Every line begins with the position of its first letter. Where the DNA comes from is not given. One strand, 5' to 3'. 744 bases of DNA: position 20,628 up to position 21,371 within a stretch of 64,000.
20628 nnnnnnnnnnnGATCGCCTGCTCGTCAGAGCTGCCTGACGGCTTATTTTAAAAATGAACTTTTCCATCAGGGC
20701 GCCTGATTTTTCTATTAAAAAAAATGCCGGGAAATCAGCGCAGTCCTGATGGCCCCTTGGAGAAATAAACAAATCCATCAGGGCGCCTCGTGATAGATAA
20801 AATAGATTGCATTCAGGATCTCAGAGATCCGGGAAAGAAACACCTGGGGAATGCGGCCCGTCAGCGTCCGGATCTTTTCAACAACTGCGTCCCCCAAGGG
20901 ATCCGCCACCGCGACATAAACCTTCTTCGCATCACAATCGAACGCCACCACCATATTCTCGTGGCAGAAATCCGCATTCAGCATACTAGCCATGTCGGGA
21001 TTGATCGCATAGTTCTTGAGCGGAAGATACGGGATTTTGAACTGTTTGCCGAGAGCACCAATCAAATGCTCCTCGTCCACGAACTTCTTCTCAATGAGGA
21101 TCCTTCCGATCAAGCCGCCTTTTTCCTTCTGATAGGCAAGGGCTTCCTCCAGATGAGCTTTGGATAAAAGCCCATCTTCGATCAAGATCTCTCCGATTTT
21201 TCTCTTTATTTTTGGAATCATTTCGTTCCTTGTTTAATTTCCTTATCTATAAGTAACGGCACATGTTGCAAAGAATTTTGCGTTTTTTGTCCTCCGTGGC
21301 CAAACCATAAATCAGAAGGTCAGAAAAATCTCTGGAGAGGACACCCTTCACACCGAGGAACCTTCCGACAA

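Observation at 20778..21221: Stand-alone MshEN-type domain (predicted c-di-GMP receptor) as first gene of the pilus operon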

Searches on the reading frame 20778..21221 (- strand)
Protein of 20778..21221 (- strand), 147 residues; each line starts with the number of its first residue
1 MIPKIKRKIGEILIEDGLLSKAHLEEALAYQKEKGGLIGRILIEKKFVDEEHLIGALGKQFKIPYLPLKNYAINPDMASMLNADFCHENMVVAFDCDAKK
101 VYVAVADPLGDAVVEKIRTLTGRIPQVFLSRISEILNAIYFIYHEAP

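Call 4: search_protein_families(library=pfam, proteins=[window:20778-21221:-], max_evalue=0.01)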
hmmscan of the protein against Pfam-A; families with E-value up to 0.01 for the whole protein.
window:20778-21221:- (147 aa): 1 family
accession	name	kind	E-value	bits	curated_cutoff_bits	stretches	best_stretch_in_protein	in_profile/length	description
PF05157.20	MshEN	-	1.6e-12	47.7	23.1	1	61-140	1-81/90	MshEN domain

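Call 5: search_protein_families(library=ncbifam, proteins=[window:20778-21221:-], max_evalue=0.01)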
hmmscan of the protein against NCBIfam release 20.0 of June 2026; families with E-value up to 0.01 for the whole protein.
window:20778-21221:- (147 aa): 5 families
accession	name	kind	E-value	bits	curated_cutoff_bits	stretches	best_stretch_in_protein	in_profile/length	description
NF012033.0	PRK15489.1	equivalog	1.6e-18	66.3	537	1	4-139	488-623/703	glycosyl transferase family protein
NF053729.1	c-di-GMP_motif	domain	7.5e-17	60.9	38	1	8-60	1-53/53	cyclic di-GMP-binding domain-containing protein, MshE-related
TIGR02538.1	type_IV_pilB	equivalog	2.1e-13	49.8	675.65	1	8-143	1-136/564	type IV-A pilus assembly ATPase PilB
NF008411.1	PRK11234.1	equivalog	1.2e-10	40.5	1170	1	7-123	482-597/723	cyclic di-3',5'-guanylate-activated glycosyltransferase NfrB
TIGR03029.1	EpsG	equivalog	3.8e-07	29.5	313.8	1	8-78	4-74/274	chain length determinant protein tyrosine kinase EpsG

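Call 6: search_solved_structures(query=window:20778-21221:-, max_evalue=1, show_alignments=4)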
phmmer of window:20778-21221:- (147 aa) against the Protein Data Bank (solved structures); distinct sequences matched with E-value up to 1: 16.
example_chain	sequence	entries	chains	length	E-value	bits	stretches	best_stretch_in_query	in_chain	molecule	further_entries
6f8l_G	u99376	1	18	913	8.6e-32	113.3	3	7-140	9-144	Type IV pilus assembly protein PilF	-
3jc8_Ba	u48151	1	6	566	1.2e-12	51.2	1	8-142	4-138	Type IV-A pilus assembly ATPase PilB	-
9g1w_A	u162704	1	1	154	5.9e-12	49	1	7-141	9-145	Type IV pilus assembly ATPase PilB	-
5htl_A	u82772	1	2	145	2.6e-11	46.9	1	2-109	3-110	MSHA biogenesis protein MshE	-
5zfr_A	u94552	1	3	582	6e-11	45.7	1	7-144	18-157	Type IV pilus biogenesis ATPase PilB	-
6olj_C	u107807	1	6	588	2.5e-10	43.8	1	8-143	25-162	Type IV pilus biogenesis ATPase PilB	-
5tsg_B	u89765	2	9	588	2.5e-10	43.8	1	8-143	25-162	Type IV pilus biogenesis ATPase PilB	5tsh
6ejf_J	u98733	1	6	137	2.8e-09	40.3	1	8-116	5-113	Type IV pilus assembly protein PilF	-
8pdk_A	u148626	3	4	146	3.1e-09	40.2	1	8-116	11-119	c-di-GMP binding domain of the ATPase enzyme PilF | ATP-binding motif-containing protein pilF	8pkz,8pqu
8pfa_A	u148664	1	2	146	6.6e-09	39.1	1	8-116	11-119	c-di-GMP binding domain of the ATPase enzyme PilF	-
9gl5_A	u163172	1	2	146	8.1e-09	38.9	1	8-116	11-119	ATP-binding motif-containing protein pilF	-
9glg_A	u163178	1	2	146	8.2e-09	38.8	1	8-116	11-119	ATP-binding motif-containing protein pilF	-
8pe0_A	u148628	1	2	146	1.4e-08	38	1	9-116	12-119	c-di-GMP binding domain of the ATPase enzyme PilF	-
6ejf_G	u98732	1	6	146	6.9e-07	32.6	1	7-119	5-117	Type IV pilus assembly protein PilF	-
7lko_B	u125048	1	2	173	0.048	16.9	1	10-128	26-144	Pilus biogenesis protein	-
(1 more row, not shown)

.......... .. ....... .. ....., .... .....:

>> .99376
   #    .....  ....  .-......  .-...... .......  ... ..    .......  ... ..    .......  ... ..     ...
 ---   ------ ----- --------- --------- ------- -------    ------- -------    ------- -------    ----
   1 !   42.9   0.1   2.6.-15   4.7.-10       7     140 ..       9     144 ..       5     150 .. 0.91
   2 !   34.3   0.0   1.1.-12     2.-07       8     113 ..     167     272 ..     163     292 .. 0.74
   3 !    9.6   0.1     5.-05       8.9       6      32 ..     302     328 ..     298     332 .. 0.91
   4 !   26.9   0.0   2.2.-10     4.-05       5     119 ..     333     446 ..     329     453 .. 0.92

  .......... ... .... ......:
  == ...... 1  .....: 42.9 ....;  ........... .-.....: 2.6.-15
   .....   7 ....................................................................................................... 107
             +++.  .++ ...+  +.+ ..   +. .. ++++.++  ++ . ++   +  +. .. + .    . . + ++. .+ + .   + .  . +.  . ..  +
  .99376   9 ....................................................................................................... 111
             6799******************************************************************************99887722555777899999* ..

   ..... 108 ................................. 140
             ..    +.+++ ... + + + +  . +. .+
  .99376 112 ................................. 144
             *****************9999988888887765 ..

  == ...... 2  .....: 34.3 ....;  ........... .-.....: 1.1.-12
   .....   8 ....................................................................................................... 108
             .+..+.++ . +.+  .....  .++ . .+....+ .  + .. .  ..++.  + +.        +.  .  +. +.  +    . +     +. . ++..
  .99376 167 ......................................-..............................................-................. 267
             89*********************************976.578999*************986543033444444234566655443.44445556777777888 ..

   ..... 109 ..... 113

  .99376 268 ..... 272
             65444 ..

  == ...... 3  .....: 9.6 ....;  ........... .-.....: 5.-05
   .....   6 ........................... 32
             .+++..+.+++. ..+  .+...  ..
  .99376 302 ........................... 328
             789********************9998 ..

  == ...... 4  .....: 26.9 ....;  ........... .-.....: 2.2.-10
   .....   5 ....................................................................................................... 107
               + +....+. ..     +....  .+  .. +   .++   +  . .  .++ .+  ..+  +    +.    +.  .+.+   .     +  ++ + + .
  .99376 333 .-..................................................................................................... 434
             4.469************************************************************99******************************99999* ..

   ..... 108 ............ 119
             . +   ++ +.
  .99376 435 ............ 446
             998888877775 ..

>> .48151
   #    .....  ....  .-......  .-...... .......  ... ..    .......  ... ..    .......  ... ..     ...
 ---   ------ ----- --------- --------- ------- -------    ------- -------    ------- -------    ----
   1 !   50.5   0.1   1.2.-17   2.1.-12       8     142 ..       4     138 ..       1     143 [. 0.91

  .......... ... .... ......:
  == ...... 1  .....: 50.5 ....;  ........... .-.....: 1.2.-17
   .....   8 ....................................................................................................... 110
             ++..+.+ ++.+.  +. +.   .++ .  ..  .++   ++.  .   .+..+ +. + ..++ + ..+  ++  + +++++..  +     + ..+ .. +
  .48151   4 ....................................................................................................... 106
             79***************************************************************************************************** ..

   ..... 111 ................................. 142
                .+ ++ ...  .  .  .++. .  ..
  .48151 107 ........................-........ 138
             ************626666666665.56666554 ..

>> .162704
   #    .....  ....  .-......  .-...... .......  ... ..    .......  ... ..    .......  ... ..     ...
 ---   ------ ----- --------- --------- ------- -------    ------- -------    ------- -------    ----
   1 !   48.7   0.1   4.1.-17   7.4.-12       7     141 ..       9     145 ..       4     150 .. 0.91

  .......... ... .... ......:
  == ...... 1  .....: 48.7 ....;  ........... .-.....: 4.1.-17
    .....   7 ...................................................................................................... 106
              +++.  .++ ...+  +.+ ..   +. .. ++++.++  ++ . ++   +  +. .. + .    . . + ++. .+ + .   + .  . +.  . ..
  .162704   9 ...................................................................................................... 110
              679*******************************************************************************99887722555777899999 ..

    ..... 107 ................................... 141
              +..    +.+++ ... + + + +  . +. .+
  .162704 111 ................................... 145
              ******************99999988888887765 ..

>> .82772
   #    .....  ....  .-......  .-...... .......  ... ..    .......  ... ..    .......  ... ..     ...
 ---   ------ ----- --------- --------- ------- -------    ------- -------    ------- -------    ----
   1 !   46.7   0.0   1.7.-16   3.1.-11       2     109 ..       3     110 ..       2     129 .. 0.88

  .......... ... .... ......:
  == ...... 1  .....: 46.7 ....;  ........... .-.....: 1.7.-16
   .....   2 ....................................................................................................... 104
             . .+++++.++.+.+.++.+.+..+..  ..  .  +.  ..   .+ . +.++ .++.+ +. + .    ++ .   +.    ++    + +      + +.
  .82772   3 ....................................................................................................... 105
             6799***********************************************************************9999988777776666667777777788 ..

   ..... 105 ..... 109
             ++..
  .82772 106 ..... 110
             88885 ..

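Call 13: find_homologous_proteins(query=window:20778-21221:-, max_evalue=0.001)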
Query window:20778-21221:- (147 aa): 165 proteins with E <= 0.001 among 357 candidates; the best 120 are listed.
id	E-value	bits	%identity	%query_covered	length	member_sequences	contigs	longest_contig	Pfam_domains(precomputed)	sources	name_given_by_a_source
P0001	1.9e-90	318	100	100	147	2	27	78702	PF05157.21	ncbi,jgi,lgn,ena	-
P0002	2.7e-80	285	88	99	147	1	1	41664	PF05157.21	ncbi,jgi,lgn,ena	ncbi:MAG: hypothetical protein WC133_05765 [Candidatus Omnitrophota bacterium]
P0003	8.3e-80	284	88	100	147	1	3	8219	PF05157.21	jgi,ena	-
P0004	2.3e-79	282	88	100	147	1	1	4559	PF05157.21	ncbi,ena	-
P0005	4.4e-79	281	87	100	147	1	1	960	PF05157.21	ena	-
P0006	6.3e-79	281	88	99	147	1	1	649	PF05157.21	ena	-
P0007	8.3e-79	280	86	100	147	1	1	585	PF05157.21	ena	-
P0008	8.8e-79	280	88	99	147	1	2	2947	PF05157.21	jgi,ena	-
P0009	1.1e-78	280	91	97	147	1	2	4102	PF05157.21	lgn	-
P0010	1.4e-78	280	88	99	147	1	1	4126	PF05157.21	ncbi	-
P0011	1.8e-78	279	89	97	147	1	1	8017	PF05157.21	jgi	jgi:type IV pilus assembly protein PilB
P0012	2.2e-78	279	88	97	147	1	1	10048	PF05157.21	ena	-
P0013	2.2e-78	279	86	100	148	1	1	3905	PF05157.21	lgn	-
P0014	3.6e-78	278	86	100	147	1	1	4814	PF05157.21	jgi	jgi:type IV pilus assembly protein PilB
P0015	6.4e-78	277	86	100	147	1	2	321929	PF05157.21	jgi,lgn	jgi:type IV pilus assembly protein PilB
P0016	6.6e-78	277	84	100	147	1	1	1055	PF05157.21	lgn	-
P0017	9.2e-78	277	86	100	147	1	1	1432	PF05157.21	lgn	-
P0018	1.1e-77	277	83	100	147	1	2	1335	PF05157.21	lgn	-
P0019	1.4e-77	276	86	99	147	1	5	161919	PF05157.21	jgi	jgi:type IV pilus assembly protein PilB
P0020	1.5e-77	276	84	100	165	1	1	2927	PF05157.21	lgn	-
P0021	1.9e-77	276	88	99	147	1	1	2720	PF05157.21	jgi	-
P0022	2.1e-77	276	87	99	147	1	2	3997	PF05157.21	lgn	-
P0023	3.7e-77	275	86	100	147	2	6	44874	PF05157.21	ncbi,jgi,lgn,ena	-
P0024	4.0e-77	275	84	100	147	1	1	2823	PF05157.21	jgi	jgi:hypothetical protein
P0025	7.5e-77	274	84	100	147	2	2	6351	PF05157.21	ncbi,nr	ncbi:MAG: hypothetical protein HY767_00835 [Candidatus Omnitrophica bacterium]|nr:hypothetical prote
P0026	1.0e-76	274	83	100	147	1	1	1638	PF05157.21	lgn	-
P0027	1.3e-76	273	82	100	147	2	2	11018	PF05157.21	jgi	jgi:type IV pilus assembly protein PilB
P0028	1.6e-76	273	87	97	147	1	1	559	PF05157.21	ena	-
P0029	1.6e-76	273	86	100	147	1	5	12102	PF05157.21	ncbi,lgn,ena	ncbi:MAG: hypothetical protein WCJ71_05565 [Candidatus Omnitrophota bacterium]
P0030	1.8e-76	273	84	100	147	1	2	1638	PF05157.21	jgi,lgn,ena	-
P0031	1.8e-76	273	84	100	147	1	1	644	PF05157.21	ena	-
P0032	2.4e-76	272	84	100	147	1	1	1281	PF05157.21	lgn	-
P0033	3.6e-76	272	83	99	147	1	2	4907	PF05157.21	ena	-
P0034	4.5e-76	271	84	100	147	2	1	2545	PF05157.21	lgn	-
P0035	5.1e-76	271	83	100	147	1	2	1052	PF05157.21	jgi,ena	-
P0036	6.7e-76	271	82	100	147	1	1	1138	PF05157.21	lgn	-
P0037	1.6e-75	270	82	100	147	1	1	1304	PF05157.21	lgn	-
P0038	2.4e-75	269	80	100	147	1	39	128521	PF05157.21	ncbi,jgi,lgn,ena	-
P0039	3.0e-75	269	82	100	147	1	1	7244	PF05157.21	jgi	jgi:type IV pilus assembly protein PilB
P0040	3.4e-75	269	83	100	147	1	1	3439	PF05157.21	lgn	-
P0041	3.5e-75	269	83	98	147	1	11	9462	PF05157.21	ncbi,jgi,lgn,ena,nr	ncbi:MAG: hypothetical protein A2351_03530 [Omnitrophica bacterium RIFOXYB12_FULL_50_7]|nr:MAG: hypo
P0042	3.6e-75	269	85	98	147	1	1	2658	PF05157.21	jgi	jgi:hypothetical protein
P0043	4.2e-75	268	84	100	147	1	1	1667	PF05157.21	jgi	jgi:type IV pilus assembly protein PilB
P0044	5.5e-75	268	85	99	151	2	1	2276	PF05157.21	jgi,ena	-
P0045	7.1e-75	268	82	99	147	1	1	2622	PF05157.21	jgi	jgi:type IV pilus assembly protein PilB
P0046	8.0e-75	267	84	98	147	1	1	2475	PF05157.21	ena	-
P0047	1.3e-74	267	80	100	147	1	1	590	PF05157.21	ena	-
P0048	1.3e-74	267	82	99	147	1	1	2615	PF05157.21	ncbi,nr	ncbi:MAG: hypothetical protein PHV97_07900 [Candidatus Omnitrophica bacterium]|nr:hypothetical prote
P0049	1.3e-74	267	82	99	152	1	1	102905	PF05157.21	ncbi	ncbi:MAG: hypothetical protein V1673_04325 [Candidatus Omnitrophota bacterium]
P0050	1.4e-74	267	82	100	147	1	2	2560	PF05157.21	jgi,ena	jgi:type IV pilus assembly protein PilB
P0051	1.7e-74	266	82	99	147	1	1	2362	PF05157.21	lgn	-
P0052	2.2e-74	266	82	100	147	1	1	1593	PF05157.21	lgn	-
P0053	2.2e-74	266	82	98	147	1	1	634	PF05157.21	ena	-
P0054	2.5e-74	266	80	100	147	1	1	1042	PF05157.21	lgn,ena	-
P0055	2.8e-74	266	82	100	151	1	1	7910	PF05157.21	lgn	-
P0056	2.9e-74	266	84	99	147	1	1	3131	PF05157.21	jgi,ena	-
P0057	3.4e-74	265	83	98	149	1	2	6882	PF05157.21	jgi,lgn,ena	-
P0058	3.9e-74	265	82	100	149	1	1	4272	PF05157.21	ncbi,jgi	-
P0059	5.7e-74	265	83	98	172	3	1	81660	PF05157.21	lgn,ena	-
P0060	6.4e-74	265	84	100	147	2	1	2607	PF05157.21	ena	-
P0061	6.8e-74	264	83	98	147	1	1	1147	PF05157.21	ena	-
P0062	9.8e-74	264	78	100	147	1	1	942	PF05157.21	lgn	-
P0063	1.0e-73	264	80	100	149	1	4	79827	PF05157.21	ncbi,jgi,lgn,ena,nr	ncbi:MAG TPA: hypothetical protein P5561_04420 [Candidatus Omnitrophota bacterium]|nr:hypothetical p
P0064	1.1e-73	264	82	97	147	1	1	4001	PF05157.21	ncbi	-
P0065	1.2e-73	264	80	100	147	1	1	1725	PF05157.21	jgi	jgi:type IV pilus assembly protein PilB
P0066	1.3e-73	263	82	99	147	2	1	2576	PF05157.21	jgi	jgi:hypothetical protein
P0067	1.7e-73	263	82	100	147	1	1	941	PF05157.21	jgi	jgi:type IV pilus assembly protein PilB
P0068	2.1e-73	263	82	99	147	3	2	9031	PF05157.21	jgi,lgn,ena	jgi:type IV pilus assembly protein PilB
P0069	8.3e-73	261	81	97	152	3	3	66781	PF05157.21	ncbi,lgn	-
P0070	8.7e-73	261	82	99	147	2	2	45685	PF05157.21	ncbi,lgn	-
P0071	9.5e-73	261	89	91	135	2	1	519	PF05157.21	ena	-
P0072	9.7e-73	261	82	100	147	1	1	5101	PF05157.21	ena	-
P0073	1.0e-72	261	80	100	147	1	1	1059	PF05157.21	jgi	-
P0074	1.2e-72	260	82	100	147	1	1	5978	PF05157.21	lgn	-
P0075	1.3e-72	260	80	99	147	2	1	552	PF05157.21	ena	-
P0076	1.5e-72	260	81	98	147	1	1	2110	PF05157.21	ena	-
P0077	1.6e-72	260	81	99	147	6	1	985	PF05157.21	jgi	jgi:Type II secretion system (T2SS), protein E, N-terminal domain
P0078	1.6e-72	260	85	95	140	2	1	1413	PF05157.21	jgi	jgi:type IV pilus assembly protein PilB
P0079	1.6e-72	260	83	99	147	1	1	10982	PF05157.21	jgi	jgi:type IV pilus assembly protein PilB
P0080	1.9e-72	260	80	100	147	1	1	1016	PF05157.21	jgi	-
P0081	3.8e-72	259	78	99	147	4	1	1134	PF05157.21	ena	-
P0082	6.6e-72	258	80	99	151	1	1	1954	PF05157.21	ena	-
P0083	1.2e-71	257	82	100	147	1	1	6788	PF05157.21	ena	-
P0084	3.4e-71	256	84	95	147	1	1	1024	PF05157.21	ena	-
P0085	3.5e-71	256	78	99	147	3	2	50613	PF05157.21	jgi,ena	-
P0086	3.7e-71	256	80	98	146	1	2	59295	PF05157.21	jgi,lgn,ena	jgi:hypothetical protein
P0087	4.2e-71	255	81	99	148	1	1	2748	PF05157.21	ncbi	-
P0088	5.5e-71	255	79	100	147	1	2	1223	PF05157.21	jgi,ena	jgi:type IV pilus assembly protein PilB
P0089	6.3e-71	255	82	98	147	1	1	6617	PF05157.21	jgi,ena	-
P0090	1.1e-70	254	79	99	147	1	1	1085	PF05157.21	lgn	-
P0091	1.7e-70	253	78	100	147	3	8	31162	PF05157.21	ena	-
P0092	4.6e-70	252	77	99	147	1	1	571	PF05157.21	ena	-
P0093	6.0e-70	252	79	99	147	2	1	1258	PF05157.21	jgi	-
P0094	8.5e-70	251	77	99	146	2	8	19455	PF05157.21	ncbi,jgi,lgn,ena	-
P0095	1.5e-69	250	79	99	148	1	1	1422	PF05157.21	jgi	jgi:hypothetical protein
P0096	4.4e-69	249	76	100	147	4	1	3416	PF05157.21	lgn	-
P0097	4.7e-69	249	78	100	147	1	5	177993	PF05157.21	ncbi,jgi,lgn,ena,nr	ncbi:MAG TPA: hypothetical protein PLL75_07335 [Candidatus Omnitrophota bacterium]|nr:hypothetical p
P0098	5.1e-69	249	77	99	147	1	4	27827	PF05157.21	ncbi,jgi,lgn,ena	-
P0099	1.0e-68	248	79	99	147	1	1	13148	PF05157.21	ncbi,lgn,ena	-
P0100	1.2e-68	247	84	92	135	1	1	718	PF05157.21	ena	-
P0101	1.4e-68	247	76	97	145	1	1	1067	PF05157.21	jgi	jgi:hypothetical protein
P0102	1.6e-68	247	76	100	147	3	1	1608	PF05157.21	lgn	-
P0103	2.4e-68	246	77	97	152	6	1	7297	PF05157.21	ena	-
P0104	2.9e-68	246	76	97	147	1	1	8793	PF05157.21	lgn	-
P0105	5.1e-68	245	76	99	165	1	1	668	PF05157.21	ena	-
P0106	5.7e-68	245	77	97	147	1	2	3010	PF05157.21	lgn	-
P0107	5.2e-67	242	73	99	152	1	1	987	PF05157.21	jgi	jgi:Type II secretion system (T2SS), protein E, N-terminal domain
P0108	8.7e-67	241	73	99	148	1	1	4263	PF05157.21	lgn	-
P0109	9.5e-67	241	74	99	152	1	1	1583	PF05157.21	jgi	jgi:Type II secretion system (T2SS), protein E, N-terminal domain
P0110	1.2e-66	241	75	97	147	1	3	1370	PF05157.21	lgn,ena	-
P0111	2.7e-66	240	73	100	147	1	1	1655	PF05157.21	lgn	-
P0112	7.0e-66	238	76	100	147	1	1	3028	PF05157.21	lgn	-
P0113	9.4e-66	238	78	93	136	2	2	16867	PF05157.21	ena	-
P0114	2.7e-65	237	72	99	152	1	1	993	PF05157.21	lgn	-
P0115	1.3e-64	234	71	100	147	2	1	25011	PF05157.21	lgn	-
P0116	2.0e-64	234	71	100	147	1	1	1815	PF05157.21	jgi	jgi:type IV pilus assembly protein PilB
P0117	4.6e-64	233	69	99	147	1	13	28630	PF05157.21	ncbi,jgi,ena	-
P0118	1.9e-63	231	72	95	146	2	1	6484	PF05157.21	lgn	-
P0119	2.7e-62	227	67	99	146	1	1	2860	PF05157.21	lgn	-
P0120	4.9e-62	226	70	97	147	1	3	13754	PF05157.21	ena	-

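Call 16: find_encoding_contigs(protein=P0015, flank=10000, max_places=2)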
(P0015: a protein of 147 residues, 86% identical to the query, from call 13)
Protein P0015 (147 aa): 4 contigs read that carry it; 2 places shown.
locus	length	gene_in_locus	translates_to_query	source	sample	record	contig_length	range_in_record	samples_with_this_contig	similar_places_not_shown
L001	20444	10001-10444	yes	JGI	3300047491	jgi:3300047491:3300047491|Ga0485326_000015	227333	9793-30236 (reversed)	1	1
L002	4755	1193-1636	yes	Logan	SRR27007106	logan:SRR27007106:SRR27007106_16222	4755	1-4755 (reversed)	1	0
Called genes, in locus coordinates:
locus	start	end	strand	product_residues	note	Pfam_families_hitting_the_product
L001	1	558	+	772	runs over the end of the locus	PF00912:Transgly, PF00905:Transpeptidase, PF06832:BiPBP_C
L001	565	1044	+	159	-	PF14559:TPR_19 (faint), PF13414:TPR_11 (faint), PF13431:TPR_17 (faint), PF13428:TPR_14 (faint), PF00515:TPR_1 (faint), PF07719:TPR_2 (weak), PF13181:TPR_8 (faint), PF13432:TPR_16 (weak)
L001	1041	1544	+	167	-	-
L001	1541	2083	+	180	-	PF07894:SACK1 (faint), PF13091:PLDc_2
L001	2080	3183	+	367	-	-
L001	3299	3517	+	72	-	PF12728:HTH_17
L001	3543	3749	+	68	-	-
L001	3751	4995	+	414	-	PF24624:Int_N (faint), PF00589:Phage_integrase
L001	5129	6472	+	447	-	PF00919:UPF0004, PF04055:Radical_SAM, PF01938:TRAM (weak), PF18693:TRAM_2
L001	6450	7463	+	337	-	PF01066:CDP-OH_P_transf, PF04608:PgpA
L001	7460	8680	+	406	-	PF00994:MoCF_biosynth, PF02464:CinA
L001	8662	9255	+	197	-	PF02834:LigT_PEase, PF13563:2_5_RNA_ligase2, PF02834:LigT_PEase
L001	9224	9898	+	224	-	PF00730:HhH-GPD, PF00633:HHH (weak)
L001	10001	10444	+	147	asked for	PF05157:MshEN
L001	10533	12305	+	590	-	PF05157:MshEN, PF13173:AAA_14 (faint), PF00437:T2SSE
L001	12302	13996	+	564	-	PF05157:MshEN, PF00437:T2SSE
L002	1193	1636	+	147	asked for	PF05157:MshEN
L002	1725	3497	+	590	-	PF05157:MshEN, PF13173:AAA_14 (faint), PF00437:T2SSE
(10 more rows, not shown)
